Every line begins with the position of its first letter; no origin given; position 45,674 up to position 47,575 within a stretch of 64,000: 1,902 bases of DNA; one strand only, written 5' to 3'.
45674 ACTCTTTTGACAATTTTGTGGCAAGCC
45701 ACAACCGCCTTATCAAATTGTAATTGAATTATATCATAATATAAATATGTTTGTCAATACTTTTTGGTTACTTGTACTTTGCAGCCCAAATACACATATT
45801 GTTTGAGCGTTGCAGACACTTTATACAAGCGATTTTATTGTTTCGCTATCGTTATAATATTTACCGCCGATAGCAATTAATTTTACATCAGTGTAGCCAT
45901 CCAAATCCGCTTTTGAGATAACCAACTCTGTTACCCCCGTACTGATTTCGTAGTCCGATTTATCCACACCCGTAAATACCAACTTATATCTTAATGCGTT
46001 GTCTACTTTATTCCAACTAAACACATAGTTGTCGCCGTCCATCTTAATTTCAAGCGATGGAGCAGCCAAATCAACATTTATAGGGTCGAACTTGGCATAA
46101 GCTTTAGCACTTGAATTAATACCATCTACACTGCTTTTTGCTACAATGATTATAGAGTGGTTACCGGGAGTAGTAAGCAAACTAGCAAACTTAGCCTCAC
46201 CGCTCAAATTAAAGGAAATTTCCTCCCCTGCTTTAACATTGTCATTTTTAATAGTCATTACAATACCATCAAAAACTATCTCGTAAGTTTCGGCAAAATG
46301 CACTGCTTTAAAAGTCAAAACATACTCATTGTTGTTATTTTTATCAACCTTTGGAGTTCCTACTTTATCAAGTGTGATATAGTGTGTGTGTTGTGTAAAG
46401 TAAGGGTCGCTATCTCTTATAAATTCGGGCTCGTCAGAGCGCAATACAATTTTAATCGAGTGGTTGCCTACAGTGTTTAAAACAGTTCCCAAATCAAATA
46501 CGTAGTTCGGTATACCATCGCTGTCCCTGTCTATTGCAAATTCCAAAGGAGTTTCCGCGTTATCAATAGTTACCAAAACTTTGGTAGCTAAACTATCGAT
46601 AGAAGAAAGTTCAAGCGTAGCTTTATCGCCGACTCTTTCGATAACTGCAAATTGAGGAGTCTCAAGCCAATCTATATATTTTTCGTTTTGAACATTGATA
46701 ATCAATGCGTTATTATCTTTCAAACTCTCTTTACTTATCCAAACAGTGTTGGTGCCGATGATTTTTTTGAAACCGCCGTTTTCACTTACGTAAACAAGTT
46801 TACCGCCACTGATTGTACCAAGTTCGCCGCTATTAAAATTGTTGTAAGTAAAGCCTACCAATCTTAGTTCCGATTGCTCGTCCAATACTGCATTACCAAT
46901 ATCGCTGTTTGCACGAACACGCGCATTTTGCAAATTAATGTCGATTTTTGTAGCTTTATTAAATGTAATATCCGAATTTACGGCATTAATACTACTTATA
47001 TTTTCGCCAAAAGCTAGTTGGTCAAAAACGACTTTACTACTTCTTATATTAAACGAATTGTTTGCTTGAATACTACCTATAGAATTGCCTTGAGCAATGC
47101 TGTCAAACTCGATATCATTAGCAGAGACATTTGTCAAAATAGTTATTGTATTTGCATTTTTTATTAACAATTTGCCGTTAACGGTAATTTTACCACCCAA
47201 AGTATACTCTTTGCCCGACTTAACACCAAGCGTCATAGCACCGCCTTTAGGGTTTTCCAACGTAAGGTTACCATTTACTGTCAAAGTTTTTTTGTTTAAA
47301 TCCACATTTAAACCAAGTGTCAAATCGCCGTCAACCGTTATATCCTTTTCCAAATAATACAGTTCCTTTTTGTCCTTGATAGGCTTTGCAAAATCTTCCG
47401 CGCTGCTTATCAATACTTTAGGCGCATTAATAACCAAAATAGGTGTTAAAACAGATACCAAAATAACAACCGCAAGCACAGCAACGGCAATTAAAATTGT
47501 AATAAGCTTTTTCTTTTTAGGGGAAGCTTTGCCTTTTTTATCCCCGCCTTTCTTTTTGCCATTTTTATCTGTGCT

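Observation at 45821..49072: Cytoplasmic ApgM-type metalloenzyme fused through a TM helix to a large extracellular repeat domain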

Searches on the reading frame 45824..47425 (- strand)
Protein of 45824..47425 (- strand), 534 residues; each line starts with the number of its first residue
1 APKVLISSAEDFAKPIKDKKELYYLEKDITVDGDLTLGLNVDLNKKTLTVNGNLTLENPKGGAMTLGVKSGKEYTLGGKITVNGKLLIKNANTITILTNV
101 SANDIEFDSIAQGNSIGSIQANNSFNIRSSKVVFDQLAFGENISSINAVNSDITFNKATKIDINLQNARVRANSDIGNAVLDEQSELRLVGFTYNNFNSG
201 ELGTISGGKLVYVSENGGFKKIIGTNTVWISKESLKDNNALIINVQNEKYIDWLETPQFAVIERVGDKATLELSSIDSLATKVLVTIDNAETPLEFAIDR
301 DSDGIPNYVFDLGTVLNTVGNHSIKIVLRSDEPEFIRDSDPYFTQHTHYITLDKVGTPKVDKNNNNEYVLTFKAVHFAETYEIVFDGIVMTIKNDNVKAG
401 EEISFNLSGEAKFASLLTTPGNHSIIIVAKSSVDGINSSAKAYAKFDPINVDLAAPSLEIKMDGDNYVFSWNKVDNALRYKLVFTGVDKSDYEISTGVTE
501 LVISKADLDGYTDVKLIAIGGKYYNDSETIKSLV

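Call 23: search_protein_representatives(protein=window:45824-47425:-)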
Query: 534 residues. Proteins with E-value up to 0.001 (for the whole library): 55; up to 1e-10: 25; up to 1e-30: 8. The best 55 are listed.
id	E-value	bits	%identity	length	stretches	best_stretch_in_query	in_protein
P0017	8.3e-150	516.4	56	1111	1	1-527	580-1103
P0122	1.2e-87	311.3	99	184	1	64-220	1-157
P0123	1.9e-82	294.2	99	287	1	1-150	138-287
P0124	2.9e-73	264.0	36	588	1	1-528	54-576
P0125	3.9e-48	181.1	30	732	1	1-524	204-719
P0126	1.7e-39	152.5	30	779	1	5-489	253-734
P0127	3.0e-36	141.8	31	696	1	3-528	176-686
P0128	1.2e-34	136.6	96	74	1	462-531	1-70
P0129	5.4e-22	94.8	31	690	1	3-528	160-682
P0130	1.9e-20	89.7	29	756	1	3-529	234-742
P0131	1.5e-19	86.7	37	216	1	331-525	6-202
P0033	3.6e-18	82.2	29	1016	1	4-531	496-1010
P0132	7.2e-17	77.9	28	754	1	3-531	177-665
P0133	6.7e-16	74.8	32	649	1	3-485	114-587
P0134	2.1e-15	73.1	31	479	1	4-211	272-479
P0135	7.5e-15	71.3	25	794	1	3-503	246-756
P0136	5.9e-14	68.3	25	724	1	3-529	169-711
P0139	1.1e-12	64.1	27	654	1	3-530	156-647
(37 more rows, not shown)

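Call 25: search_protein_families(library=pfam, proteins=[P0124, P0125, P0126, P0127, P0129, P0130, P0132, P0135, P0136, P0139], max_evalue=0.01)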
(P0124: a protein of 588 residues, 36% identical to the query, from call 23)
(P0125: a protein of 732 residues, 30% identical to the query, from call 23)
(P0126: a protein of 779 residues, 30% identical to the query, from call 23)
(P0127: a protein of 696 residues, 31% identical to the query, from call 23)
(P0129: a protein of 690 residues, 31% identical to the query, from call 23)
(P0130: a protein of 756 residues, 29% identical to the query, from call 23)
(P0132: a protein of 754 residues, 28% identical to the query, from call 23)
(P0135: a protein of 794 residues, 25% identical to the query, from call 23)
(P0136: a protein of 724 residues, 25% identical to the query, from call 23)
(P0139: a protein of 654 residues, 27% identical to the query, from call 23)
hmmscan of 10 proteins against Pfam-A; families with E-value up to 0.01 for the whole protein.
P0124 (588 aa): 2 families
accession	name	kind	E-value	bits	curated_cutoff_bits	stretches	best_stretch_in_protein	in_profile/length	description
PF21910.2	GH85_C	-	0.00085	20.2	27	0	514-571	20-81/95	GH85 endohexosaminidases, C-terminal domain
PF09716.15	ETRAMP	-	0.0087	16.5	29.1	0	20-46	46-72/81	Malarial early transcribed membrane protein (ETRAMP)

P0125 (732 aa): 0 families

P0126 (779 aa): 1 family
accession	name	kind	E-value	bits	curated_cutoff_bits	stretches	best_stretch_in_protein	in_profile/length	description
PF09716.15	ETRAMP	-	0.0088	16.5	29.1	1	196-242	27-71/81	Malarial early transcribed membrane protein (ETRAMP)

P0127 (696 aa): 0 families

P0129 (690 aa): 1 family
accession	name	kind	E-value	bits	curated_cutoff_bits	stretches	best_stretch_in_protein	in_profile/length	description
PF00041.27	fn3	-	0.0073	16.9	25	0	611-684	10-81/84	Fibronectin type III domain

P0130 (756 aa): 0 families

P0132 (754 aa): 0 families

P0135 (794 aa): 0 families

P0136 (724 aa): 1 family
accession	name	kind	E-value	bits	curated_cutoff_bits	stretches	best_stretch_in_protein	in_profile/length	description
PF09716.15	ETRAMP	-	0.00018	21.9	29.1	1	120-167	33-80/81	Malarial early transcribed membrane protein (ETRAMP)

P0139 (654 aa): 1 family
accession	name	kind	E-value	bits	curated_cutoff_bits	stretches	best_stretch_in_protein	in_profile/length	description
PF21910.2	GH85_C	-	1e-05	26.3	27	1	582-621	18-57/95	GH85 endohexosaminidases, C-terminal domain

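Call 26: find_encoding_contigs(protein=P0125, flank=6000, max_places=2)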
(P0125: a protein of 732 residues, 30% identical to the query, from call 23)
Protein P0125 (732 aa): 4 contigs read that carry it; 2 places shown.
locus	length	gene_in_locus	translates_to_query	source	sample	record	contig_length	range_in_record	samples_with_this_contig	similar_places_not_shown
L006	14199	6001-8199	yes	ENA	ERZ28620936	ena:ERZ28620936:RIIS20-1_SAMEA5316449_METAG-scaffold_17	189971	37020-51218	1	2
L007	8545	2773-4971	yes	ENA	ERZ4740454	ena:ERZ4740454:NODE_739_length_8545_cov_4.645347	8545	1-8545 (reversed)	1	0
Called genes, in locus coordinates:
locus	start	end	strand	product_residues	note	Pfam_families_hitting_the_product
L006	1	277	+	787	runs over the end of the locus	PF02574:S-methyl_trans, PF00809:Pterin_bind, PF02607:B12-binding_2, PF02310:B12-binding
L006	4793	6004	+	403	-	PF01676:Metalloenzyme, PF10143:PhosphMutase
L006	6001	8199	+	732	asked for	-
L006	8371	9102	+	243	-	PF00132:Hexapep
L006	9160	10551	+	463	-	PF01406:tRNA-synt_1e, PF09334:tRNA-synt_1g (faint)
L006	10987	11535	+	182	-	-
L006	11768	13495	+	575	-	PF01979:Amidohydro_1, PF07969:Amidohydro_3 (faint), PF13382:Adenine_deam_C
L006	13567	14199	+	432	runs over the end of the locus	-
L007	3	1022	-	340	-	?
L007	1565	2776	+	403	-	PF01676:Metalloenzyme, PF10143:PhosphMutase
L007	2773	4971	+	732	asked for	-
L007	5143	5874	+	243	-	PF00132:Hexapep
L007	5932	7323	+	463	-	PF01406:tRNA-synt_1e, PF09334:tRNA-synt_1g (faint)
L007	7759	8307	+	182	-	-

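Call 27: find_encoding_contigs(protein=P0127, flank=6000, max_places=2)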
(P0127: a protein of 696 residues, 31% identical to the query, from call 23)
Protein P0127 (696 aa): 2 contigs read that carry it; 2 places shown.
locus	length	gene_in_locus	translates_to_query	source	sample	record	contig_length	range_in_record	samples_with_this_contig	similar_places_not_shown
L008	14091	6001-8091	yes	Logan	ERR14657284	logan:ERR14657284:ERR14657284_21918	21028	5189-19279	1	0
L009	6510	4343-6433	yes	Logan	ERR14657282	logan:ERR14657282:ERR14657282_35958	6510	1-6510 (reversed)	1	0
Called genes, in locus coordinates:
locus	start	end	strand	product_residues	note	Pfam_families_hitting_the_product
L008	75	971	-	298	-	PF01370:Epimerase, PF04321:RmlD_sub_bind (faint)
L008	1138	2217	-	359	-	PF00583:Acetyltransf_1 (faint), PF13527:Acetyltransf_9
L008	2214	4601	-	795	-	PF02837:Glyco_hydro_2_N, PF22666:Glyco_hydro_2_N2 (weak), PF00703:Glyco_hydro_2 (weak), PF02836:Glyco_hydro_2_C, PF18565:Glyco_hydro2_C5 (weak)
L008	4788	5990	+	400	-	PF01676:Metalloenzyme, PF10143:PhosphMutase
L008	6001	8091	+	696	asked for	-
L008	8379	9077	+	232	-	PF06426:SATase_N (weak), PF25084:LbH_EIF2B (faint), PF14602:Hexapep_2 (faint), PF25087:GMPPB_C (faint), PF00132:Hexapep (weak)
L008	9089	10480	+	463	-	PF01406:tRNA-synt_1e, PF01921:tRNA-synt_1f (faint), PF09334:tRNA-synt_1g (faint), PF23493:CysS_C (faint)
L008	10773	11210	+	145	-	PF05154:TM2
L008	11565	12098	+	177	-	-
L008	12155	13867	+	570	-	PF07969:Amidohydro_3 (faint), PF01979:Amidohydro_1, PF13382:Adenine_deam_C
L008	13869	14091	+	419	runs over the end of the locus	-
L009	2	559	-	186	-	?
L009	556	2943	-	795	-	PF02837:Glyco_hydro_2_N, PF22666:Glyco_hydro_2_N2 (weak), PF00703:Glyco_hydro_2 (weak), PF02836:Glyco_hydro_2_C, PF18565:Glyco_hydro2_C5 (weak)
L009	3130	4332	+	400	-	PF01676:Metalloenzyme, PF10143:PhosphMutase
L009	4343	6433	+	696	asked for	-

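Call 28: find_encoding_contigs(protein=P0136, flank=6000, max_places=2)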
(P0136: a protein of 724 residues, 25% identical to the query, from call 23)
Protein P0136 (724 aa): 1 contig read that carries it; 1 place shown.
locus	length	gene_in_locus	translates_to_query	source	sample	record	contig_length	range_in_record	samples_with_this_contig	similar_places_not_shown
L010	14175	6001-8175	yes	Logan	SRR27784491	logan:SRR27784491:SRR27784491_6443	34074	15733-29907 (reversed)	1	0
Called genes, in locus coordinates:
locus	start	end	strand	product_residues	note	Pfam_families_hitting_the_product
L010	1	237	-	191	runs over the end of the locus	PF02659:Mntp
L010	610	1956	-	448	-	PF07690:MFS_1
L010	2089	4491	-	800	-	PF02837:Glyco_hydro_2_N, PF22666:Glyco_hydro_2_N2 (weak), PF00703:Glyco_hydro_2 (weak), PF02836:Glyco_hydro_2_C, PF18565:Glyco_hydro2_C5 (weak)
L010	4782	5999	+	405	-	PF01676:Metalloenzyme, PF10143:PhosphMutase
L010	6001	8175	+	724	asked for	-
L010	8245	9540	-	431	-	PF01546:Peptidase_M20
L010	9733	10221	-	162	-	-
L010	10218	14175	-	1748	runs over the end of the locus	-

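Call 47: predict_structure(alignment_id=A3)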
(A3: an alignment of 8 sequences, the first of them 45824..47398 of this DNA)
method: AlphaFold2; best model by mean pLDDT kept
length: 525 residues; sequences in the alignment: 8
mean_pLDDT: 89.2   pTM: 0.56
mean pLDDT of the five models: 89.2, 88.7, 87.4, 86.4, 85.6
residues with pLDDT >= 90: 330; 70-90: 175; 50-70: 10; < 50: 10
segments of 3 or more residues with pLDDT < 50: 1-10
pLDDT, mean of each block of 10 residues (from residue 1): 43 82 92 94 92 86 91 96 92 94 91 92 85 84 89 94 93 97 90 95 91 95 80 90 85 84 87 93 90 81 83 91 82 89 90 89 93 94 91 92 89 92 89 91 91 94 92 92 93 93 94 90 91
secondary structure, 60 per line:
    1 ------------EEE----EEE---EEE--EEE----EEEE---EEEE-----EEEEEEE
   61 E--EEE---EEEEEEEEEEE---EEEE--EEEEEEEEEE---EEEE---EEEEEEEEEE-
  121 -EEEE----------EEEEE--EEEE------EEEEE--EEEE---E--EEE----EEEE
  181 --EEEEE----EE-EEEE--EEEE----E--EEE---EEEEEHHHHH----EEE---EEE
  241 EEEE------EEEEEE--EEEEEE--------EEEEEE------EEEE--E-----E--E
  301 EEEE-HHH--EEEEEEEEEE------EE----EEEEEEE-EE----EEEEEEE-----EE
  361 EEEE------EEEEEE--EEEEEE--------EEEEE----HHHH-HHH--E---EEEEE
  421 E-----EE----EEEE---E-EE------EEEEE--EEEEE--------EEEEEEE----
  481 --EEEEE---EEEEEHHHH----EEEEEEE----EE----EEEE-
elements in order: E13-15 E20-22 E26-28 E31-33 E38-41 E45-48 E54-61 E64-66 E70-80 E84-87 E90-99 E103-106 E110-119 E122-125 E136-140 E143-146 E153-157 E160-163 E170-172 E177-180 E183-187 E195-198 E201-204 E212-214 E218-222 H223-227 E232-234 E238-244 E251-256 E259-264 E273-278 E285-288 E300-304 E311-320 E333-339 E347-353 E359-364 E371-376 E379-384 E393-397 H402-405 E416-421 E433-436 E450-454 E457-461 E470-476 E483-487 E491-495 H496-499 E504-510 E521-524

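Call 50: fold_search(model_id=the predicted structure, library=pdb)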
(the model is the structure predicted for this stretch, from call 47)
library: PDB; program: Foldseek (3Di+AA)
matches with E <= 10: 1704; with E <= 0.001: 286
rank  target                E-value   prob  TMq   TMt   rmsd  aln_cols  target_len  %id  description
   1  7mrs_A                1.2e-10  1.00  0.17  0.25  16.5       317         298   14  Zebrafish CNTN4 APPb complex (released 2022-01-05)
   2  8xk1_A                2.0e-10  1.00  0.28  0.20  20.0       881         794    8  Cryo-EM structure of human insulin receptor bound to 4 IGF-I (released 2024-12-25)
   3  7tyk_A                3.2e-10  1.00  0.31  0.22  21.9       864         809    7  Cryo-EM Structure of insulin receptor-related receptor (IRR) in apo-state captured at pH 7. The 3D refinement was appl (released 2023-02-15)
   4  5e53_D                7.1e-10  1.00  0.17  0.24  16.5       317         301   12  Crystal structure of chicken CNTN1 FN1-FN3 domains (released 2016-08-31)
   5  5e55_A                7.8e-10  1.00  0.17  0.25  19.5       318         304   11  Crystal structure of mouse CNTN6 FN1-FN3 domains (released 2016-08-31)
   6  7sti_B                7.8e-10  1.00  0.28  0.20  13.6       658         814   10  Full-length insulin receptor bound with unsaturated insulin WT (1 insulin bound) asymmetric conformation (released 2022-03-30)
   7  7mrk_D                8.2e-10  1.00  0.21  0.30  14.3       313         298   12  Chicken CNTN4 APP complex (released 2022-01-05)
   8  7mro                  1.3e-09  1.00  0.17  0.25  16.3       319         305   11  Zebrafish CNTN4 FN1-FN3 domains (released 2022-01-05)
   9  5e53_C                1.3e-09  1.00  0.17  0.27  16.4       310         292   11  Crystal structure of chicken CNTN1 FN1-FN3 domains (released 2016-08-31)
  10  7yq6_F                1.3e-09  1.00  0.28  0.20  16.3       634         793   11  human insulin receptor bound with A62 DNA aptamer (released 2022-11-09)
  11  6xay_B                1.7e-09  1.00  0.22  0.33   9.7       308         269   11  Structure of a fragment of human fibronectin containing the 10th, 11th and 12th type III domains (released 2021-06-09)
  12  6xax_B                1.8e-09  1.00  0.28  0.45   8.0       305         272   12  Structure of a fragment of human fibronectin containing the 11th type III domain, extra domain A, and the 12th type II (released 2021-06-09)
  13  7sl2_A                1.9e-09  1.00  0.28  0.20  26.0       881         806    9  Full-length insulin receptor bound with site 2 binding deficient mutant insulin (A-L13R) -- asymmetric conformation (released 2022-03-30)
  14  7sl4_B                2.3e-09  1.00  0.29  0.21  15.5       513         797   12  Full-length insulin receptor bound with site 2 binding deficient mutant insulin (B-L17R) -- asymmetric conformation (released 2022-03-30)
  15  6xay_A                2.6e-09  1.00  0.23  0.33   9.7       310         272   12  Structure of a fragment of human fibronectin containing the 10th, 11th and 12th type III domains (released 2021-06-09)
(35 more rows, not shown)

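Call 78: find_encoding_contigs(protein=P0135, flank=5000, max_places=2)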
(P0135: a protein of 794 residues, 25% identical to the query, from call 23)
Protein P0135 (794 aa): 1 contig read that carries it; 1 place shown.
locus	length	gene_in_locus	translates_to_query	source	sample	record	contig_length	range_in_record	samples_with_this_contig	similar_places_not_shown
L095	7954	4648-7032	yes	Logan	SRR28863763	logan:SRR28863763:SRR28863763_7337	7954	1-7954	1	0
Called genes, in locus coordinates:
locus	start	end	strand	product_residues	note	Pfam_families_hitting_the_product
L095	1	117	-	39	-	?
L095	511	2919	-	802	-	PF02837:Glyco_hydro_2_N, PF22666:Glyco_hydro_2_N2 (weak), PF00703:Glyco_hydro_2 (weak), PF02836:Glyco_hydro_2_C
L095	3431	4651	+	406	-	PF01676:Metalloenzyme, PF10143:PhosphMutase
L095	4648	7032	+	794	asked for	-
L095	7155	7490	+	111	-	PF00857:Isochorismatase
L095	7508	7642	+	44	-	-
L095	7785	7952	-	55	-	?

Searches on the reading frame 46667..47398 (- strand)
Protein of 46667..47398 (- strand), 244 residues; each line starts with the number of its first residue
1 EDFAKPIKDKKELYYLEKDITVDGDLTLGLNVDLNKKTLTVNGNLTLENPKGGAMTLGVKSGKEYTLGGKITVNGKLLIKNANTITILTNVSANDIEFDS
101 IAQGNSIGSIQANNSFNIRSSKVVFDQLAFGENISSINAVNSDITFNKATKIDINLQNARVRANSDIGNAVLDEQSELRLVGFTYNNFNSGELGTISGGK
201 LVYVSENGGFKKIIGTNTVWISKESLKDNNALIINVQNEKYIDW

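Call 75: predict_structure(alignment_id=A4)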
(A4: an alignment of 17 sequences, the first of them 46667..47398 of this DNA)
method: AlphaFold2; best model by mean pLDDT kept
length: 244 residues; sequences in the alignment: 17
mean_pLDDT: 93.1   pTM: 0.88
mean pLDDT of the five models: 93.1, 93.2, 92.9, 92.7, 92.6
residues with pLDDT >= 90: 211; 70-90: 20; 50-70: 4; < 50: 9
segments of 3 or more residues with pLDDT < 50: 4-10
pLDDT, mean of each block of 10 residues (from residue 1): 46 85 95 96 94 89 94 98 95 98 97 98 97 96 98 98 98 99 96 97 96 98 86 96 81
secondary structure, 60 per line:
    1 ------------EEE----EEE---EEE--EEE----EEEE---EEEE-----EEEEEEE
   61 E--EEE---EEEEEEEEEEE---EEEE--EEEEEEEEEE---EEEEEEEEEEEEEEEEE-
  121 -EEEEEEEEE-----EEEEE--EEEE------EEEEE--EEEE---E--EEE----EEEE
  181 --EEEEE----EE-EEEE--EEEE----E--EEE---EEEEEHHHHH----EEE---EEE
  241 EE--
elements in order: E13-15 E20-22 E26-28 E31-33 E38-41 E45-48 E54-61 E64-66 E70-80 E84-87 E90-99 E103-119 E122-130 E136-140 E143-146 E153-157 E160-163 E170-172 E177-180 E183-187 E195-198 E201-204 E212-214 E218-222 H223-227 E232-234 E238-242

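Call 77: fold_search(model_id=the predicted structure, library=pdb)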
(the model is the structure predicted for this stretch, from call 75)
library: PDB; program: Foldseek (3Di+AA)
matches with E <= 10: 72; with E <= 0.001: 0
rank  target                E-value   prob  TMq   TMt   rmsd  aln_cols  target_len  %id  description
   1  4i84_A                2.0e-01  0.87  0.48  0.41   8.4       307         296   11  The crystal structure of the Haemophilus influenzae HxuA secretion domain involved in the two-partner secretion pathwa (released 2013-11-13)
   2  5awf_A                2.5e-01  0.06  0.16  0.12  16.4       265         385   10  Crystal structure of SufB-SufC-SufD complex from Escherichia coli (released 2015-11-11)
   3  7o9q_B                3.1e-01  0.16  0.25  0.21  13.0       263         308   14  Crystal structure of the Awp1 (adhesin-like wall protein 1) A-domain from Candida glabrata (released 2021-12-15)
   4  6fm2_B                3.2e-01  0.06  0.11  0.15  16.2       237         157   11  CARP domain of mouse cyclase-associated protein 1 (CAP1) bound to ADP-actin (released 2018-05-16)
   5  2odl                  5.7e-01  0.12  0.26  0.19  14.2       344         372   14  Crystal structure of the HMW1 secretion domain from Haemophilus influenzae (released 2007-08-21)
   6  5nxk_A                5.7e-01  0.08  0.21  0.18  14.0       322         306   11  L. reuteri 53608 SRRP (released 2018-03-21)
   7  5uyt_B                6.3e-01  0.08  0.21  0.13  19.4       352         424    9  Crystal structure of ice binding protein from an Antarctic bacterium Flavobacteriaceae (released 2017-10-25)
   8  4i84_B                9.1e-01  0.33  0.43  0.39   9.4       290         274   11  The crystal structure of the Haemophilus influenzae HxuA secretion domain involved in the two-partner secretion pathwa (released 2013-11-13)
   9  5uyt_A                9.1e-01  0.11  0.27  0.17  14.7       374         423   11  Crystal structure of ice binding protein from an Antarctic bacterium Flavobacteriaceae (released 2017-10-25)
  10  3p4g_D                1.2e+00  0.20  0.34  0.28   9.5       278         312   10  X-ray crystal structure of a hyperactive, Ca2+-dependent, beta-helical antifreeze protein from an Antarctic bacterium (released 2011-04-27)
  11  5mqp_E                1.3e+00  0.08  0.27  0.14  16.0       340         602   10  Glycoside hydrolase BT_1002 (released 2017-04-05)
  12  5nxk_B                1.5e+00  0.06  0.24  0.21  14.3       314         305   11  L. reuteri 53608 SRRP (released 2018-03-21)
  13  2qx3_A                1.8e+00  0.02  0.16  0.14  14.1       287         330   11  Structure of pectate lyase II from Xanthomonas campestris pv. campestris str. ATCC 33913 (released 2008-03-04)
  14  9cdu_C                2.0e+00  0.03  0.20  0.14  15.1       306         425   12  Crystal Structure of Rhombotarget A-peptide Complex (released 2025-07-02)
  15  1qrc                  2.1e+00  0.04  0.22  0.14  13.5       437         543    9  TAILSPIKE PROTEIN, MUTANT W391A (released 2000-04-12)
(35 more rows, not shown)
